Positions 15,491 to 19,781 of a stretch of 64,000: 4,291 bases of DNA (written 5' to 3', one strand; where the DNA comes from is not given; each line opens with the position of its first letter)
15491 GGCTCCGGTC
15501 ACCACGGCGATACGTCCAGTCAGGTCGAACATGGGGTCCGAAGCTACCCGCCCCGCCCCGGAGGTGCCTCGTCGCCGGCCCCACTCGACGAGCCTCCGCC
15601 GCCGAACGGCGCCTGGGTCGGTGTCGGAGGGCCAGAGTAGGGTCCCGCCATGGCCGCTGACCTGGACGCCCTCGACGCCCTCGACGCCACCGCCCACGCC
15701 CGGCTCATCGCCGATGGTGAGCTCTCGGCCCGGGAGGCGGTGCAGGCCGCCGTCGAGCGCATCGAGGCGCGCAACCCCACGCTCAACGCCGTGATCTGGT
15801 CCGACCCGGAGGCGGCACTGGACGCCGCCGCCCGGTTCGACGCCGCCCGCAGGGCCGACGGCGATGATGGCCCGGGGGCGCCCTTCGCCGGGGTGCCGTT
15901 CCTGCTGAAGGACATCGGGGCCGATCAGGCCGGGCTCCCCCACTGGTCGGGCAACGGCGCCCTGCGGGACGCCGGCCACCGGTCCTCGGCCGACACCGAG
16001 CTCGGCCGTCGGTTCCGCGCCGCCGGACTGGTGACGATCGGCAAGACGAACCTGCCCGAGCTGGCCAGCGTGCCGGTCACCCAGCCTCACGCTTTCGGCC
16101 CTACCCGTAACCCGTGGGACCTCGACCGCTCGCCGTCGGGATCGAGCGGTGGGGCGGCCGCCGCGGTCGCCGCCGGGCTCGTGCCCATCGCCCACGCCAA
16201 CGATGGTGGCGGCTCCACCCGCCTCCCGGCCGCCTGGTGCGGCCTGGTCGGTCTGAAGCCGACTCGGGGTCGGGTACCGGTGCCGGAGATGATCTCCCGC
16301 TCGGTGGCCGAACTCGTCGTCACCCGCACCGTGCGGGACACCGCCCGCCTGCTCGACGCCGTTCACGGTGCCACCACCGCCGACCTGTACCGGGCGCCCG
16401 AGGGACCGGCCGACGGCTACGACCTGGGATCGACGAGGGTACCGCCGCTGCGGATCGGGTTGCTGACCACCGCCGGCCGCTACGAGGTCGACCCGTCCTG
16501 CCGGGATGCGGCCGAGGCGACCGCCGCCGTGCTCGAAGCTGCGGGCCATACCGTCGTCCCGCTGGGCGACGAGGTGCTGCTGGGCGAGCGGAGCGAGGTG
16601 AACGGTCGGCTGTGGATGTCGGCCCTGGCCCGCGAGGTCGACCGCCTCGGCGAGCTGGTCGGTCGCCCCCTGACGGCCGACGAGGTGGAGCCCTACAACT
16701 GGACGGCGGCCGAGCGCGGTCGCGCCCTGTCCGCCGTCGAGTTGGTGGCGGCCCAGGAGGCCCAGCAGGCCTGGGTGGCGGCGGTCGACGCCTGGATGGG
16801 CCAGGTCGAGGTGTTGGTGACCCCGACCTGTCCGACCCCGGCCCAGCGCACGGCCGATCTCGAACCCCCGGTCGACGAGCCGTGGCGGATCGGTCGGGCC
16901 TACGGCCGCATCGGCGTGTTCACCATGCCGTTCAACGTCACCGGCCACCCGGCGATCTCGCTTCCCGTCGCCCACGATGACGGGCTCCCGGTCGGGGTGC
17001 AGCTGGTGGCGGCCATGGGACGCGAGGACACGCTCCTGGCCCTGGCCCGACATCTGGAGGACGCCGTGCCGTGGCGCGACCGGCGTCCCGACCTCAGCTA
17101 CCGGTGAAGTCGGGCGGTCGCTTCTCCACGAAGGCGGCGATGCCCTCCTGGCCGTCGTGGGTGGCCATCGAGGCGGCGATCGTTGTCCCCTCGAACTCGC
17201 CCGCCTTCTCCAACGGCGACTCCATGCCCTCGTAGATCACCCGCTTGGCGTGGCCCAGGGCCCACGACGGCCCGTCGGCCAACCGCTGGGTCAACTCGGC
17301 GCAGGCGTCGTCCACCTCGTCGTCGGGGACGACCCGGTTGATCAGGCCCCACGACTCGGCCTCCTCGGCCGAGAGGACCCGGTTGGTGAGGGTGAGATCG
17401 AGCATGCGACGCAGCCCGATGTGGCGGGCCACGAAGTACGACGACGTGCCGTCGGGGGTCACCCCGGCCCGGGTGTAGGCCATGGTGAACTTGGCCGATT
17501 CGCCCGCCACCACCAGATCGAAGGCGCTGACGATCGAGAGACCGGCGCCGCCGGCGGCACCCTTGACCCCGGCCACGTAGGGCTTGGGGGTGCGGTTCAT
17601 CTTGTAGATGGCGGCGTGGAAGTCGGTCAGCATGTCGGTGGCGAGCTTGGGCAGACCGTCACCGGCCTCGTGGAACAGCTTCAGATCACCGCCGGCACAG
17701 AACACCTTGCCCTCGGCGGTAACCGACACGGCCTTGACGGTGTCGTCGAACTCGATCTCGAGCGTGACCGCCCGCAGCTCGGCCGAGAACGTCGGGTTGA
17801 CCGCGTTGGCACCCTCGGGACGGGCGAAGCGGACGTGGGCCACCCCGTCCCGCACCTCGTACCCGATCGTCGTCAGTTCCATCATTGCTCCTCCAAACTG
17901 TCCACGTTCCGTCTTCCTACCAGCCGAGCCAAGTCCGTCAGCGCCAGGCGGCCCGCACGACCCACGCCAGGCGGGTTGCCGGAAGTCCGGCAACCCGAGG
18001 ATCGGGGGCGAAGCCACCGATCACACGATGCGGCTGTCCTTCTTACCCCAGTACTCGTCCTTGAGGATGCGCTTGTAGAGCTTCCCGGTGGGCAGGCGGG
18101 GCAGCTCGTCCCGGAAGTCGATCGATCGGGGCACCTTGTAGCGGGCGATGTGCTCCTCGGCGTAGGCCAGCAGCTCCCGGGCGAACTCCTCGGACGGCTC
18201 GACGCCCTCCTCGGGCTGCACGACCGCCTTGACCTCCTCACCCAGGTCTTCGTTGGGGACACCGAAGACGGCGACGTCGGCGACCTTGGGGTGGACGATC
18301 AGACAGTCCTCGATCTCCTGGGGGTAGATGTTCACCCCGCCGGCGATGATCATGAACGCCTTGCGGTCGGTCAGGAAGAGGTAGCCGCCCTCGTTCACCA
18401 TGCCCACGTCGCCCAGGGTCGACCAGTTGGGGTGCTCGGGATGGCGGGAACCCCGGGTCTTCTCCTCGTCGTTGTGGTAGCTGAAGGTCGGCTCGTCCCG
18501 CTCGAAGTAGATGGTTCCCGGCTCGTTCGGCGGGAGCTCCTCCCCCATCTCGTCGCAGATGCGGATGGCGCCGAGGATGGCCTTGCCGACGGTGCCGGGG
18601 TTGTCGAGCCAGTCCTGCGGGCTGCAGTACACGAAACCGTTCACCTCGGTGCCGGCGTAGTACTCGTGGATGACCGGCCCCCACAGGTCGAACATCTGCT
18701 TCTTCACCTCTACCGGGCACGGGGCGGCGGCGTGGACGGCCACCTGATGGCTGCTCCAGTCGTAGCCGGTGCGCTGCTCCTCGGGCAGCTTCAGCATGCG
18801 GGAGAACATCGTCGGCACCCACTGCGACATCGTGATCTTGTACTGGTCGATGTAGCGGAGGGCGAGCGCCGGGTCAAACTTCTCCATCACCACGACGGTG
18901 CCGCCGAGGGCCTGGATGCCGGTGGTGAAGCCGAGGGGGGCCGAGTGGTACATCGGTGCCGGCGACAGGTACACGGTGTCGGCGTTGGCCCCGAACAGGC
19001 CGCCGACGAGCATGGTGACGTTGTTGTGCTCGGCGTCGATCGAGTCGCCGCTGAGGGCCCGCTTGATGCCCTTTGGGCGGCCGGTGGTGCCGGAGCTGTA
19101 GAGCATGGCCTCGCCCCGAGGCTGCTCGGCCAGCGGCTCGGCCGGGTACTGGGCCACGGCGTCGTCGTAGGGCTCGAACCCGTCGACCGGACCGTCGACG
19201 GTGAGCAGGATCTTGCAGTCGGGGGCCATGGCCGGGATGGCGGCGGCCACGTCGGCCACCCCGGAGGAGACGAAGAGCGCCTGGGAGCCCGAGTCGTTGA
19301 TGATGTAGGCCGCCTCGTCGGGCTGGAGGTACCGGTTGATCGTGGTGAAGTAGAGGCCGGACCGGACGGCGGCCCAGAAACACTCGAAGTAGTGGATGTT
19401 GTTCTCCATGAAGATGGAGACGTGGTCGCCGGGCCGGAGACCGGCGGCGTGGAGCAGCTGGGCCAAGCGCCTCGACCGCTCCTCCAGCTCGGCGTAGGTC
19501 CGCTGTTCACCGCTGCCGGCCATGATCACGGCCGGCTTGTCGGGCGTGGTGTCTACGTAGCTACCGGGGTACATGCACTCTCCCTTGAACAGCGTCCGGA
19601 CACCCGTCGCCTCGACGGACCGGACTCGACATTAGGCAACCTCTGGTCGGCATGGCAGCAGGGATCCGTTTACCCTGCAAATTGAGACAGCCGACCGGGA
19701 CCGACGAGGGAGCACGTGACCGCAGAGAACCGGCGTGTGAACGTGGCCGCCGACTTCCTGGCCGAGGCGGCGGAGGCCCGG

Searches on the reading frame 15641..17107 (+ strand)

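Call 64: search_protein_families(library=pfam, proteins=[window:15641-17107:+], max_evalue=0.00001)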
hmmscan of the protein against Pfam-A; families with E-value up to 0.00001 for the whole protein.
window:15641-17107:+ (488 aa): 1 family
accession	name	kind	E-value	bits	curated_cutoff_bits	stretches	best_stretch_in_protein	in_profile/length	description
PF01425.27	Amidase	-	2.4e-88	297.6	27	1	32-466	1-445/445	Amidase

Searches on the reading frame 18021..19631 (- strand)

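Call 64: search_protein_families(library=pfam, proteins=[window:18021-19631:-], max_evalue=0.00001)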
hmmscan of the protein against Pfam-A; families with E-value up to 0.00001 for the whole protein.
window:18021-19631:- (536 aa): 2 families
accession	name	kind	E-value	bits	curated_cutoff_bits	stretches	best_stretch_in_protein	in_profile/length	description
PF00501.34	AMP-binding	-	1e-67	229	29.9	1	27-377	6-375/384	AMP-binding enzyme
PF13193.12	AMP-binding_C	-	1.4e-17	64.8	24.5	1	439-517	1-76/76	AMP-binding enzyme C-terminal domain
